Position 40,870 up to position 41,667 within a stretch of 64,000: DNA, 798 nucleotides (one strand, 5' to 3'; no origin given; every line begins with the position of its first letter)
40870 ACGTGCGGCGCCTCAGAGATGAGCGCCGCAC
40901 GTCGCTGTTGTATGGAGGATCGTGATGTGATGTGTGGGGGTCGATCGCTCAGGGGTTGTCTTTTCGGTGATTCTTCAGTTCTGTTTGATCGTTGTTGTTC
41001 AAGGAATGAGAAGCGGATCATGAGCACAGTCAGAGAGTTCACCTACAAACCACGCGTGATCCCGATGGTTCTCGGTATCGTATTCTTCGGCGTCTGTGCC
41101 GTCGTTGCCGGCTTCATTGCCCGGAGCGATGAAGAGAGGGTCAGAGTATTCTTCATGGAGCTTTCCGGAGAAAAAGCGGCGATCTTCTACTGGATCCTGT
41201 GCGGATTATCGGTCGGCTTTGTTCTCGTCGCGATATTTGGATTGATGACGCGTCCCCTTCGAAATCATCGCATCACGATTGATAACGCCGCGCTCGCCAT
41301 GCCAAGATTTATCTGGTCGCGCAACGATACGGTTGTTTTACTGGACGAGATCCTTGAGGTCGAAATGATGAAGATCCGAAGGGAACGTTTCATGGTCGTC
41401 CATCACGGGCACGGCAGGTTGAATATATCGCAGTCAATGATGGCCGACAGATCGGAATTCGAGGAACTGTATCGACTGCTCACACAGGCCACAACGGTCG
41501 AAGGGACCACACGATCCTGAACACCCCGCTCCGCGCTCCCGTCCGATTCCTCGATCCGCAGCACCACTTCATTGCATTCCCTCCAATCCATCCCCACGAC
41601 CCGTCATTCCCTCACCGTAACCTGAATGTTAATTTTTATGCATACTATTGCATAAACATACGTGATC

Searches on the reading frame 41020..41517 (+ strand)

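Call 60: search_protein_families(library=pfam, proteins=[window:41020-41517:+], max_evalue=0.1)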
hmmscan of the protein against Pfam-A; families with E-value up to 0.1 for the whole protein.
window:41020-41517:+ (166 aa): 3 families
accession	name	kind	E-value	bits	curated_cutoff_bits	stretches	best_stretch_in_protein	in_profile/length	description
PF13828.11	DUF4190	-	0.0028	17.8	35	1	16-70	6-61/62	Domain of unknown function (DUF4190)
PF00115.25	COX1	-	0.033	13.5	34.8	1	10-105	78-167/436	Cytochrome C and Quinol oxidase polypeptide I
PF03994.20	DUF350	-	0.075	13.5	26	0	17-93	49-115/133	Domain of Unknown Function (DUF350)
